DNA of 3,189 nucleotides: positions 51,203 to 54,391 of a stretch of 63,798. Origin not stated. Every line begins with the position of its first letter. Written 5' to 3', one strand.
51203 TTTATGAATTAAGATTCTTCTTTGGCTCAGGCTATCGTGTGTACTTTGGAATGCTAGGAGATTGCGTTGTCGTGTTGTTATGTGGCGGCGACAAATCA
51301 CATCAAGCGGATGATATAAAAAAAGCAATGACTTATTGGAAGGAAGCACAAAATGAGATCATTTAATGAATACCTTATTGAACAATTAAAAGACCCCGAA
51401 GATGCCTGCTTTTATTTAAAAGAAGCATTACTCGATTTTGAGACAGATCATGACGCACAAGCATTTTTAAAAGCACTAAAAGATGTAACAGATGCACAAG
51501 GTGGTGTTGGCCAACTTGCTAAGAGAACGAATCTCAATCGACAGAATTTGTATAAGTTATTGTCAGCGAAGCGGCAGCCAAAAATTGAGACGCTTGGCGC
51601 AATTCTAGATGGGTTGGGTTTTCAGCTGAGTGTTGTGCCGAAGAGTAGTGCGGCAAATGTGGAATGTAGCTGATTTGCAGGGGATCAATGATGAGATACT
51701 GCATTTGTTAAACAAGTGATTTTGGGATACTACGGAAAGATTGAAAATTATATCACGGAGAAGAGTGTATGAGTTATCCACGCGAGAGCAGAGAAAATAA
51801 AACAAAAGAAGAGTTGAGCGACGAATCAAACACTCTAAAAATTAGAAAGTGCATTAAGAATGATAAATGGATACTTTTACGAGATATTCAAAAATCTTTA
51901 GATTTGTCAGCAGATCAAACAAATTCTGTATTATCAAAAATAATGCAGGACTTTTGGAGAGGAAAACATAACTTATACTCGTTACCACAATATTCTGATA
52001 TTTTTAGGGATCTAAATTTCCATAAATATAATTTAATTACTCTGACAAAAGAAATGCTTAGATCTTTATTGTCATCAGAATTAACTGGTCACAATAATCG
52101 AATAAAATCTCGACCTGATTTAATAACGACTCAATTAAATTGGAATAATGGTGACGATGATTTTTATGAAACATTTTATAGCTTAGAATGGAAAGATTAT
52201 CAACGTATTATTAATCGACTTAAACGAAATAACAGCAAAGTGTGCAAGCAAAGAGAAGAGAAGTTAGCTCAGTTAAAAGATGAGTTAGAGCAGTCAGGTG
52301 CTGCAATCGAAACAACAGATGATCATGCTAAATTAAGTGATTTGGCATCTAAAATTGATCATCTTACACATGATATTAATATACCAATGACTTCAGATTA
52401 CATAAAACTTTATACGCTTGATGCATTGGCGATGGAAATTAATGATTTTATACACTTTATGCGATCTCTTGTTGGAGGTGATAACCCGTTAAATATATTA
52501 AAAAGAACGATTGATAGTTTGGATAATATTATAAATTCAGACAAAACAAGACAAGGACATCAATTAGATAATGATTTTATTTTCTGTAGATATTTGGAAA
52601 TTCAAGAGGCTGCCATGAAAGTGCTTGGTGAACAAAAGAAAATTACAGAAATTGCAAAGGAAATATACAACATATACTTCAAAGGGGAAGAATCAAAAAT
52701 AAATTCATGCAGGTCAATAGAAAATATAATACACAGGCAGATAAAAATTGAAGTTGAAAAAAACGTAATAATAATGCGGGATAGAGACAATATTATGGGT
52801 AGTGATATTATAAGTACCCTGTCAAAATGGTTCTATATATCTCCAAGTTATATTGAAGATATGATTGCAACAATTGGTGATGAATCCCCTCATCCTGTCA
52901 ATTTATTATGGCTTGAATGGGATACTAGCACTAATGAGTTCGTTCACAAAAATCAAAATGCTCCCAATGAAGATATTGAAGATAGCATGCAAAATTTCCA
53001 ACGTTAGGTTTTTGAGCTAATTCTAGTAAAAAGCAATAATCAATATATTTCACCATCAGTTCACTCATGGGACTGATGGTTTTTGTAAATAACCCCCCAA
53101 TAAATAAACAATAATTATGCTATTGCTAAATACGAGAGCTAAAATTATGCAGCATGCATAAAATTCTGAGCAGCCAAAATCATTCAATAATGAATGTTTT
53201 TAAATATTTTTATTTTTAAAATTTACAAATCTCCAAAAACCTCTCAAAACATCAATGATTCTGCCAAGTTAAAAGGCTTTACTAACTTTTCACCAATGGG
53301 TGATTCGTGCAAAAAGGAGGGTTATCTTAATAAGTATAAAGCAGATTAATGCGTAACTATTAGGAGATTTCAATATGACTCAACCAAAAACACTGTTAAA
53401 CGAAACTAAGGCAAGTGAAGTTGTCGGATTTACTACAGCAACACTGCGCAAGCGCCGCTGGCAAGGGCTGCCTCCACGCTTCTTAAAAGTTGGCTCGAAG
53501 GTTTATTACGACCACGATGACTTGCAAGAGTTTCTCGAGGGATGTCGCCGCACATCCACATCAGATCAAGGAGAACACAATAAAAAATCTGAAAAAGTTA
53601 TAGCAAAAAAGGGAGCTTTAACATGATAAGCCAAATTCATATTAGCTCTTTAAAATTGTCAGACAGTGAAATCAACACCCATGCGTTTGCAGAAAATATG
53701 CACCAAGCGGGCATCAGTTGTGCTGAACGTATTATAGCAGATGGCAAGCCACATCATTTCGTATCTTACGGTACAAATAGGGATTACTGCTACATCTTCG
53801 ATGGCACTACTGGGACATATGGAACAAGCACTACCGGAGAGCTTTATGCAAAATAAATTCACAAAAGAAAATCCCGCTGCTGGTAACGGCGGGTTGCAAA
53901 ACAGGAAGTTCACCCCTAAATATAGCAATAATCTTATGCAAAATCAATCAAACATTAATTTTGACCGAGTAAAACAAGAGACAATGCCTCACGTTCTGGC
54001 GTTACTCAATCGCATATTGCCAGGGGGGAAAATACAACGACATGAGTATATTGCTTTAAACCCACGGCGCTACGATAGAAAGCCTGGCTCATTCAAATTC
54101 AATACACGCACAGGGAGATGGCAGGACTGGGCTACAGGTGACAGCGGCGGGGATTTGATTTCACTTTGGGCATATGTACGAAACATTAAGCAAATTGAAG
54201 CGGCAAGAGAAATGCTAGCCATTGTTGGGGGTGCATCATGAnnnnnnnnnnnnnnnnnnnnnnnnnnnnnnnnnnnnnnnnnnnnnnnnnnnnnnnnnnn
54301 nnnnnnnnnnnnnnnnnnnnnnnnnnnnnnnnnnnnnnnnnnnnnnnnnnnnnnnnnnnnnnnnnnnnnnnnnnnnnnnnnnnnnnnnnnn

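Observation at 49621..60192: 10.6-kb integrative element in tRNA-Arg(ACG) with perfect 48-bp att repeats; satellite-like gene set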

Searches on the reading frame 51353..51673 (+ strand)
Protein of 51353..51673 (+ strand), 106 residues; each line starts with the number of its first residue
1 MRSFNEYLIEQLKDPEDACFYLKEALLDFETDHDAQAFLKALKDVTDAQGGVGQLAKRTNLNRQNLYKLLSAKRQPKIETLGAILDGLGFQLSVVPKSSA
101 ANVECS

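Call 6: search_protein_families(library=pfam, proteins=[window:51353-51673:+], max_evalue=0.01)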
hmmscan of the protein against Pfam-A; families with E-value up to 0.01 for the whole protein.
window:51353-51673:+ (106 aa): 4 families
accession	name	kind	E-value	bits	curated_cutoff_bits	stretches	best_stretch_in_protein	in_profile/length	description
PF21716.3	dnstrm_HI1420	-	3.1e-13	49.8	27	1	9-95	8-89/90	Probable addiction module antidote protein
PF01381.28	HTH_3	-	8.2e-05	23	23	1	54-92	14-52/55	Helix-turn-helix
PF13443.12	HTH_26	-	0.00044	20.9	22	1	54-92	15-54/63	Cro/C1-type HTH DNA-binding domain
PF13560.12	HTH_31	-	0.00044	20.9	27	1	52-91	17-57/64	Helix-turn-helix domain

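Call 15: search_protein_families(library=phrogs, proteins=[window:51353-51673:+], max_evalue=0.01)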
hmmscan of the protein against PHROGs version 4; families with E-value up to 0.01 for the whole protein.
window:51353-51673:+ (106 aa): 5 families
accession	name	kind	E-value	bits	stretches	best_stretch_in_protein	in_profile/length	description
phrog_4268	-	transcription regulation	1.8e-19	70.7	1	8-97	10-94/96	transcriptional repressor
phrog_1373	-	transcription regulation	0.0002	22.4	1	28-96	54-123/166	transcriptional regulator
phrog_29047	-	unknown function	0.0074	17.2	1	53-100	108-155/159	-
phrog_101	-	transcription regulation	0.0077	17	1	36-85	21-71/203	CII-like transcriptional activator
phrog_8522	-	DNA, RNA and nucleotide metabolism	0.0093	17.5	0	54-98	25-69/71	HTH DNA binding protein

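Call 54: search_protein_families(library=padloc, proteins=[window:51353-51673:+], max_evalue=0.01)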
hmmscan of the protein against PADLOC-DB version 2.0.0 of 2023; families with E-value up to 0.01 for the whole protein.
window:51353-51673:+ (106 aa): 0 families

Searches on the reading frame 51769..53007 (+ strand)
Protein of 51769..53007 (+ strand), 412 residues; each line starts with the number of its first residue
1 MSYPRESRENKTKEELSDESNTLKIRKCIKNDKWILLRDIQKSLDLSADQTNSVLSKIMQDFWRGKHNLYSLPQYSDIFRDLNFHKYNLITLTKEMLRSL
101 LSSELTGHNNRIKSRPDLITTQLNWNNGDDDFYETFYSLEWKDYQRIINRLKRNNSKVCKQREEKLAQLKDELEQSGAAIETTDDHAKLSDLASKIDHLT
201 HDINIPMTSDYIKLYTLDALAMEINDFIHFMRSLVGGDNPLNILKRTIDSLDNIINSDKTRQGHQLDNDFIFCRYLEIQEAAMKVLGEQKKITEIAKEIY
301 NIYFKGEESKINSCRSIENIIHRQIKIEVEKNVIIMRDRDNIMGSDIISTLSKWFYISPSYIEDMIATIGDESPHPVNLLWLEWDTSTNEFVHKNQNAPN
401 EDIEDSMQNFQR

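Call 6: search_protein_families(library=pfam, proteins=[window:51769-53007:+], max_evalue=0.01)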
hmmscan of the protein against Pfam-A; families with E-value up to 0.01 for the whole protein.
window:51769-53007:+ (412 aa): 0 families

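Call 15: search_protein_families(library=phrogs, proteins=[window:51769-53007:+], max_evalue=0.01)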
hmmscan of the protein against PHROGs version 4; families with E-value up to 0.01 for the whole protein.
window:51769-53007:+ (412 aa): 0 families

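Call 28: search_protein_families(library=ncbifam, proteins=[window:51769-53007:+], max_evalue=0.01)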
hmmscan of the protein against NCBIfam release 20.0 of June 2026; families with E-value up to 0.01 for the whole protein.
window:51769-53007:+ (412 aa): 1 family
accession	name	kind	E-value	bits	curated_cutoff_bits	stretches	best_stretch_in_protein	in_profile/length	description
NF045910.1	Sul7s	equivalog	0.00054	19.9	100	0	25-61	8-44/56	winged-helix single-stranded DNA-binding protein Sul7s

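Call 54: search_protein_families(library=padloc, proteins=[window:51769-53007:+], max_evalue=0.01)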
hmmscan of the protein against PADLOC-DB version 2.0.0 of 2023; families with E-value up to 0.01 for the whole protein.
window:51769-53007:+ (412 aa): 0 families

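Call 58: search_solved_structures(query=window:51769-53007:+, max_evalue=1)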
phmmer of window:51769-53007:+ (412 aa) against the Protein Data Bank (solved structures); distinct sequences matched with E-value up to 1: 0.

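Call 63: search_protein_representatives(protein=window:51769-53007:+)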
Query: 412 residues. Proteins with E-value up to 0.001 (for the whole library): 17; up to 1e-10: 11; up to 1e-30: 6. The best 17 are listed.
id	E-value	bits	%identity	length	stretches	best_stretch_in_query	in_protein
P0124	2.0e-272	919.7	100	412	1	1-412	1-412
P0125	2.3e-71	257.7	45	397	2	1-171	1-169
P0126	1.3e-47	179.5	39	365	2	5-177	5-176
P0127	2.1e-35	139.3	38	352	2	14-158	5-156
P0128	3.4e-35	138.6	38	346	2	8-161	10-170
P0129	1.8e-31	126.4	33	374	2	16-170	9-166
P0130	4.8e-20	88.7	29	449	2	21-165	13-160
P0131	1.8e-18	83.5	27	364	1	12-366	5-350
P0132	5.2e-17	78.7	38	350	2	24-162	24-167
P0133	6.6e-15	71.8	45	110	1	1-94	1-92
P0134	2.7e-13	66.5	33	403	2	29-161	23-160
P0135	1.0e-09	54.7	36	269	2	59-158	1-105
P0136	5.9e-08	48.9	39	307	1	90-182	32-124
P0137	1.4e-05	41.1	25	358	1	31-280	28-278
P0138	2.2e-05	40.4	37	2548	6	344-387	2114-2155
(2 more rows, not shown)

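Call 68: find_encoding_contigs(protein=P0125, flank=8000, max_places=4)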
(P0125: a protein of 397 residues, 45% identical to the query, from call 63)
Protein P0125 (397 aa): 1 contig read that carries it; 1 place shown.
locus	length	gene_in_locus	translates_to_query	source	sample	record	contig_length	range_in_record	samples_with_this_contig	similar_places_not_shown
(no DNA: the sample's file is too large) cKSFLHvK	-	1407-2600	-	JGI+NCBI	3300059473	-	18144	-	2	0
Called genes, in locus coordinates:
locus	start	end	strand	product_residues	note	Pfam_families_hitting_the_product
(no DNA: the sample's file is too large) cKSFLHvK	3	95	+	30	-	?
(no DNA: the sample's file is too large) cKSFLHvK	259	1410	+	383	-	PF13356:Arm-DNA-bind_3, PF14659:Phage_int_SAM_3 (weak), PF00589:Phage_integrase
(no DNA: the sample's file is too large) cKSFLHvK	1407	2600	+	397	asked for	-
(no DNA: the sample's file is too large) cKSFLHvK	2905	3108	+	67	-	-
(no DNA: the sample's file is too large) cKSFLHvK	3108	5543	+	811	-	PF13148:DUF3987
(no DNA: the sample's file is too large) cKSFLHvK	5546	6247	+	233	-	-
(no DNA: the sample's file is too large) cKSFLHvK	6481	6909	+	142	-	PF18932:DUF5681 (weak)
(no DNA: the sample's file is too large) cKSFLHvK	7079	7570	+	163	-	-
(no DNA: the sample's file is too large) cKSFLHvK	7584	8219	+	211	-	-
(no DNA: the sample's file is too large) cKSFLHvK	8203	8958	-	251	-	-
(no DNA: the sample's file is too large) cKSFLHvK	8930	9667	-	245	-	-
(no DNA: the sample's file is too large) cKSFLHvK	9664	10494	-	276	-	PF11019:DUF2608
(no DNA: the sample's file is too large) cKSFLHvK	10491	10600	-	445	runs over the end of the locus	PF00083:Sugar_tr, PF07690:MFS_1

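Call 75: predict_structure(alignment_id=A5)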
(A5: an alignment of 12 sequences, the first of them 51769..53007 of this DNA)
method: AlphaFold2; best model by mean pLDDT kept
length: 412 residues; sequences in the alignment: 12
mean_pLDDT: 72.3   pTM: 0.52
mean pLDDT of the five models: 72.3, 71.1, 70.9, 69.6, 69.5
residues with pLDDT >= 90: 65; 70-90: 200; 50-70: 73; < 50: 74
segments of 3 or more residues with pLDDT < 50: 1-11, 107-116, 118-123, 256-265, 372-383, 389-391, 393-412
pLDDT, mean of each block of 10 residues (from residue 1): 38 54 72 84 89 93 88 79 65 83 59 47 56 80 91 83 84 77 78 77 56 86 88 77 77 53 54 89 88 93 71 86 88 75 83 89 80 37 48 42 32 33
secondary structure, 60 per line:
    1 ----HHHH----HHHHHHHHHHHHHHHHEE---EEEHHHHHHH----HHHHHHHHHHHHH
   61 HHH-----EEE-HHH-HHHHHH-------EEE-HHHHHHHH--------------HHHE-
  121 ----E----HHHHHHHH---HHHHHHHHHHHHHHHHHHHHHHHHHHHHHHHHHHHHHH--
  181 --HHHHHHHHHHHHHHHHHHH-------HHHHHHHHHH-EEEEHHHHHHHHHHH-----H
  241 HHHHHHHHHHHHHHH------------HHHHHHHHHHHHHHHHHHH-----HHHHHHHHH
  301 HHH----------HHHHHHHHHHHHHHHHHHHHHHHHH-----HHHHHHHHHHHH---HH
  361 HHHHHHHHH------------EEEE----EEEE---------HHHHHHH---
elements in order: H5-8 H13-28 E34-36 H37-43 H48-63 E69-71 H77-82 E90-92 H94-101 H130-137 H141-178 H183-201 H209-218 E220-223 H224-234 H240-255 H268-286 H292-303 H314-338 H344-355 H359-369 E382-385 E390-393 H403-409

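Call 79: fold_search(model_id=the predicted structure, library=pdb)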
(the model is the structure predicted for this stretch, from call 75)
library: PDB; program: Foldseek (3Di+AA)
matches with E <= 10: 95; with E <= 0.001: 0
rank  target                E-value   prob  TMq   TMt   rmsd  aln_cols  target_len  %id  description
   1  5fwl_E                5.5e-01  0.15  0.14  0.20  31.7       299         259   14  Atomic cryoEM structure of Hsp90-Cdc37-Cdk4 complex (released 2016-07-06)
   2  8ro0_I                7.4e-01  0.10  0.13  0.08  27.1       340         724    9  Structure of the C. elegans Intron Lariat Spliceosome primed for disassembly (ILS') (released 2024-08-07)
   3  4mex_F                8.5e-01  0.04  0.10  0.09  31.7       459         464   12  Crystal structure of Escherichia coli RNA polymerase in complex with salinamide A (released 2014-05-21)
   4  2d2s                  1.1e+00  0.11  0.13  0.21  20.5       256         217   12  Crystal Structure of the Exo84p C-terminal Domains (released 2005-11-01)
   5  6vjs_Y                1.1e+00  0.05  0.13  0.11  32.2       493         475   10  Escherichia coli RNA polymerase and ureidothiophene-2-carboxylic acid complex (released 2020-10-07)
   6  8q7r_A                1.3e+00  0.03  0.11  0.08  34.7       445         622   13  Ubiquitin ligation to substrate by a cullin-RING E3 ligase & Cdc34: NEDD8-CUL2-RBX1-ELOB/C-FEM1C with trapped UBE2R2~d (released 2024-02-21)
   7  3d5l_A                1.6e+00  0.44  0.13  0.24  10.4       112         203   13  Crystal structure of regulatory protein RecX (released 2008-06-10)
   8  7x74_F                1.6e+00  0.06  0.09  0.11  31.2       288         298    8  Cryo-EM structure of Streptomyces coelicolor transcription initial complex with two Zur dimers. (released 2022-08-03)
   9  4a4p_A                1.8e+00  0.08  0.11  0.20  16.2       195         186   12  crystal structure of the Sec7 domain from human cytohesin1 (released 2012-10-31)
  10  8j07_3                2.3e+00  0.02  0.10  0.08  29.0       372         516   12  96nm repeat of human respiratory doublet microtubule and associated axonemal complexes (released 2023-07-26)
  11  6qhd_B                2.4e+00  0.08  0.14  0.11  19.9       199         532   12  Lysine acetylated and tyrosine phosphorylated STAT3 in a complex with DNA (released 2019-06-19)
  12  1y1u_A                2.5e+00  0.08  0.11  0.09  18.7       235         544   11  Structure of unphosphorylated STAT5a (released 2005-10-04)
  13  9qo0_C                2.5e+00  0.07  0.13  0.15  18.9       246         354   10  Pre-activated 9-subunit COP9 signalosome and neddylated SCF (Skp1-Skp2-Cks1) complex structure (released 2026-02-18)
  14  5a1v_Q                2.5e+00  0.04  0.12  0.15  23.6       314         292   11  The structure of the COPI coat linkage I (released 2015-07-08)
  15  9cb6_D                2.8e+00  0.12  0.10  0.15  12.5       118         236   14  Crystal Structure of RT-PhyR (ruthe_02744) (released 2025-05-28)
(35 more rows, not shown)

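Call 114: find_encoding_contigs(protein=P0126, flank=8000, max_places=3)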
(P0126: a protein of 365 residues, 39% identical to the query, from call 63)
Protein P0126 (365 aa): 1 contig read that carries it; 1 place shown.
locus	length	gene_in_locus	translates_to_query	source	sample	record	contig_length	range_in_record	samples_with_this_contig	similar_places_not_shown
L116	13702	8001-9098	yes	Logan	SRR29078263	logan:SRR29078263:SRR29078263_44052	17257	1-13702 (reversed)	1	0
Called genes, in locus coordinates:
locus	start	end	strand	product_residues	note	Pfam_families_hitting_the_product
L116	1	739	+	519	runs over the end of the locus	PF12161:HsdM_N, PF02384:N6_Mtase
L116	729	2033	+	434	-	PF01420:Methylase_S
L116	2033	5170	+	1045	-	PF04313:HSDR_N, PF04851:ResIII, PF18766:SWI2_SNF2, PF22679:T1R_D3-like, PF11867:T1RH-like_C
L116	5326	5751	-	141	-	-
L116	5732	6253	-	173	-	PF13274:SocA_Panacea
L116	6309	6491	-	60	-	PF17268:DUF5334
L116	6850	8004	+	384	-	PF13356:Arm-DNA-bind_3, PF14659:Phage_int_SAM_3, PF00589:Phage_integrase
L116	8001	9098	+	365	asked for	-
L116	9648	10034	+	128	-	-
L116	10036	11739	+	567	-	PF13481:AAA_25, PF13412:HTH_24 (faint)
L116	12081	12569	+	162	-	-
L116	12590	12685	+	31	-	-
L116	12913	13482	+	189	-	-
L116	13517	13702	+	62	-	?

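Call 115: find_encoding_contigs(protein=P0131, flank=8000, max_places=3)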
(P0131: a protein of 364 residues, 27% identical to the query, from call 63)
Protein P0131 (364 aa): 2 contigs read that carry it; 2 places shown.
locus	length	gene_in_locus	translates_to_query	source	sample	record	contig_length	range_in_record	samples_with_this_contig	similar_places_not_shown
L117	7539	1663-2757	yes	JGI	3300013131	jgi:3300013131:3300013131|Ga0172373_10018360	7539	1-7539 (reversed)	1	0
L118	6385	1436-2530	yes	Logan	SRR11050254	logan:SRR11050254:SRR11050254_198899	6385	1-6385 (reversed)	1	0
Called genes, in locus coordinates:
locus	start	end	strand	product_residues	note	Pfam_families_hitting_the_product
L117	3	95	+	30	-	?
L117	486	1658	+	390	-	PF13356:Arm-DNA-bind_3, PF22022:Phage_int_M, PF00589:Phage_integrase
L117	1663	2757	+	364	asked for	-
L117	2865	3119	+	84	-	PF05930:Phage_AlpA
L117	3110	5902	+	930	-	PF13362:Toprim_3, PF06048:DUF927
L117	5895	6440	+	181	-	-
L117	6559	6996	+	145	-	PF18932:DUF5681 (weak)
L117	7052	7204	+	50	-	-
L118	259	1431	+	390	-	PF13356:Arm-DNA-bind_3, PF22022:Phage_int_M, PF00589:Phage_integrase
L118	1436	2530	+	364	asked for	-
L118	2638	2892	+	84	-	PF05930:Phage_AlpA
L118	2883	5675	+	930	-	PF13362:Toprim_3, PF06048:DUF927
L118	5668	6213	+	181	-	-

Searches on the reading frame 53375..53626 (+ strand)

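Call 6: search_protein_families(library=pfam, proteins=[window:53375-53626:+], max_evalue=0.01)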
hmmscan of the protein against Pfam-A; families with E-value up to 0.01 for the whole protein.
window:53375-53626:+ (83 aa): 1 family
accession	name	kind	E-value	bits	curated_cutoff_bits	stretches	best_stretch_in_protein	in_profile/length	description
PF12728.13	HTH_17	-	1.8e-05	25.3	27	1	10-57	4-50/51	Helix-turn-helix domain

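Call 15: search_protein_families(library=phrogs, proteins=[window:53375-53626:+], max_evalue=0.01)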
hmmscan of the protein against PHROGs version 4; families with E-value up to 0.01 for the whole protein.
window:53375-53626:+ (83 aa): 2 families
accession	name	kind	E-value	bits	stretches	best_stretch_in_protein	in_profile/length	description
phrog_66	-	integration and excision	1.4e-07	32.5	1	2-80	88-166/412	excisionase and transcriptional regulator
phrog_9668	-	integration and excision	0.0026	18.9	1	4-81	12-92/114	excisionase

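Call 28: search_protein_families(library=ncbifam, proteins=[window:53375-53626:+], max_evalue=0.01)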
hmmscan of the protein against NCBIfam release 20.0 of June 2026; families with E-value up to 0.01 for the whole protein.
window:53375-53626:+ (83 aa): 0 families

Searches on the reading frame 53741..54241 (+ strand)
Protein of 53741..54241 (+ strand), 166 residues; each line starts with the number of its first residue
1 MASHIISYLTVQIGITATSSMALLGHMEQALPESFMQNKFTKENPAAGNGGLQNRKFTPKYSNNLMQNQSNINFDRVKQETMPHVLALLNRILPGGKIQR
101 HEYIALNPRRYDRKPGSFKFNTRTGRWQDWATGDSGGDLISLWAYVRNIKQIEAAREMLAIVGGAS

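Call 6: search_protein_families(library=pfam, proteins=[window:53741-54241:+], max_evalue=0.01)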
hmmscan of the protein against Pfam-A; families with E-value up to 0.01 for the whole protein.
window:53741-54241:+ (166 aa): 0 families

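Call 15: search_protein_families(library=phrogs, proteins=[window:53741-54241:+], max_evalue=0.01)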
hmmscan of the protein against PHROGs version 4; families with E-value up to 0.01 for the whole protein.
window:53741-54241:+ (166 aa): 0 families

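Call 28: search_protein_families(library=ncbifam, proteins=[window:53741-54241:+], max_evalue=0.01)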
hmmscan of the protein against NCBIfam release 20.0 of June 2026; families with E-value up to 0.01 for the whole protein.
window:53741-54241:+ (166 aa): 1 family
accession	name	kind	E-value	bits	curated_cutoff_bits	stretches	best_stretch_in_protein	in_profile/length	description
NF005477.0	PRK07078.1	subfamily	1.4e-06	26.8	1014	1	65-153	10-98/759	hypothetical protein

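Call 54: search_protein_families(library=padloc, proteins=[window:53741-54241:+], max_evalue=0.01)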
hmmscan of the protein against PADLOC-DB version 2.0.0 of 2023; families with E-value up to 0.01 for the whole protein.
window:53741-54241:+ (166 aa): 0 families
